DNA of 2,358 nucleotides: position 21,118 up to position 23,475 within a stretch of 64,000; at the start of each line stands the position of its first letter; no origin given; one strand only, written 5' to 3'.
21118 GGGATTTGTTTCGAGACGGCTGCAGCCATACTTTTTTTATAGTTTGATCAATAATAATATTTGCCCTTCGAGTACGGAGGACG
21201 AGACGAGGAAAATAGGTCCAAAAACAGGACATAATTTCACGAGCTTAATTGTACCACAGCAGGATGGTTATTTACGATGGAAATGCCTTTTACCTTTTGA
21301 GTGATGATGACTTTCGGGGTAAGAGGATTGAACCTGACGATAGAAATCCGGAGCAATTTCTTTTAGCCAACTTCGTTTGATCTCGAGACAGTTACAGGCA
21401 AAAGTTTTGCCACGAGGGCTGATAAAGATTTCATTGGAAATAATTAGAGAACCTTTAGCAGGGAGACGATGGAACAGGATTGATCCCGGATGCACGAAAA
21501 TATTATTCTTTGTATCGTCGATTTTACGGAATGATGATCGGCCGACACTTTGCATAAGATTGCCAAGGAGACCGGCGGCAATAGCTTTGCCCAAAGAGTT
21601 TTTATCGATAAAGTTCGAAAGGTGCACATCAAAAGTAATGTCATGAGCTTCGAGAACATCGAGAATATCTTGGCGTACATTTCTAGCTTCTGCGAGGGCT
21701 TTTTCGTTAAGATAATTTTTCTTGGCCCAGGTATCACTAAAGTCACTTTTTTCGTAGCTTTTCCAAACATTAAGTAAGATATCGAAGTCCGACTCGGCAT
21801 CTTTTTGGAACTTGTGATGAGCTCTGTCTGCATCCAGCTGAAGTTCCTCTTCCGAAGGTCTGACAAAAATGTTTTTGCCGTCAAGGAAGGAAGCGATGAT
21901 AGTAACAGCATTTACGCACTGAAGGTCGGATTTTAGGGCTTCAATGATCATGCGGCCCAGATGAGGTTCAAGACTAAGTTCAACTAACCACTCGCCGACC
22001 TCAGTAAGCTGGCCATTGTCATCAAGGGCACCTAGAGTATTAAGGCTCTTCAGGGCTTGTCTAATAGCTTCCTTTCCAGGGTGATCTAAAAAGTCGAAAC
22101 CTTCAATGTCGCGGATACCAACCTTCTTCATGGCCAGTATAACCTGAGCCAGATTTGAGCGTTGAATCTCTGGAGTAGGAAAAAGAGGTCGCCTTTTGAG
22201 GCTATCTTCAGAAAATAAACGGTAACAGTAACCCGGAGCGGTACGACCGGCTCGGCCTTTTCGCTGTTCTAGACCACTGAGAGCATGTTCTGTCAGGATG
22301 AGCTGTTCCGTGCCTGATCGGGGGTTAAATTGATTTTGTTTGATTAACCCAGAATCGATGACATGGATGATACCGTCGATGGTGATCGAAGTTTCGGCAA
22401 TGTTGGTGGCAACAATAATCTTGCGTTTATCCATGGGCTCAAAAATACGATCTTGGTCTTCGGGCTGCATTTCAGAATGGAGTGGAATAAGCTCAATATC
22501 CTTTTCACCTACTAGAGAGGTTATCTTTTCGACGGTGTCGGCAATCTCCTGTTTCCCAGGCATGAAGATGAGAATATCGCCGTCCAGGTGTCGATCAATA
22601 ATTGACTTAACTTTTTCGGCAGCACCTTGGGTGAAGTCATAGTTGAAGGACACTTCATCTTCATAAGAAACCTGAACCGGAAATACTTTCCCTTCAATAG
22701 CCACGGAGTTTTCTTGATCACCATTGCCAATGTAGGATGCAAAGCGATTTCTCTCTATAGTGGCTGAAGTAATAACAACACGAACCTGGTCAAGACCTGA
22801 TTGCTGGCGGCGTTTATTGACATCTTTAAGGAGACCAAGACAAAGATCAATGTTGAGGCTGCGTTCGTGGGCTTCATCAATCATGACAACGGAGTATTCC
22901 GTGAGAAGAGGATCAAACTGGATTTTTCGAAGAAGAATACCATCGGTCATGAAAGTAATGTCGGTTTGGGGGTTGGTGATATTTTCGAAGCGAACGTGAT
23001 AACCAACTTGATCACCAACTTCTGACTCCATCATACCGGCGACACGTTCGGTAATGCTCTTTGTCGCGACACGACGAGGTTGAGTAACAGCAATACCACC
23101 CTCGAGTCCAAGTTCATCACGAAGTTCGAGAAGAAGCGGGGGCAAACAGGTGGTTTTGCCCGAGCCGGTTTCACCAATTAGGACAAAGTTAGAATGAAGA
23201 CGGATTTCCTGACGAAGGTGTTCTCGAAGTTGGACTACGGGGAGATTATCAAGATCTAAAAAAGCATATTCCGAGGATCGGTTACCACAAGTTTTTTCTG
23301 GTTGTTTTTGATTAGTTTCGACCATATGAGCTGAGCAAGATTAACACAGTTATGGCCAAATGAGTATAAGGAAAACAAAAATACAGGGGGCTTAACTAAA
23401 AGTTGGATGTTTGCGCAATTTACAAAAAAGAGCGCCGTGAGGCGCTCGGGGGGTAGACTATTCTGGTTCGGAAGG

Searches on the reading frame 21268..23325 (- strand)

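Call 73: search_protein_families(library=pfam, proteins=[window:21268-23325:-], max_evalue=0.00001)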
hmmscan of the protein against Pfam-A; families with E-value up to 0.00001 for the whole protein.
window:21268-23325:- (685 aa): 5 families
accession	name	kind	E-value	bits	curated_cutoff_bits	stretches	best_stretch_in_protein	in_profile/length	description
PF00271.37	Helicase_C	-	4.5e-15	56.3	23.5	1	237-362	4-109/110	Helicase conserved C-terminal domain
PF00270.35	DEAD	-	3.2e-10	40.4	26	1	44-193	14-163/167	DEAD/DEAH box helicase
PF21010.2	HA2_C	-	3.2e-09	37.6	21.3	1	453-514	1-74/77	Helicase associated domain (HA2), ratchet-like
PF07717.22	OB_NTP_bind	-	6e-08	33.2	29.5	1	579-660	2-82/83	Oligonucleotide/oligosaccharide-binding (OB)-fold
PF04408.29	HA2_N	-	8e-06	26.2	21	0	424-445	1-22/29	Helicase associated domain (HA2), winged-helix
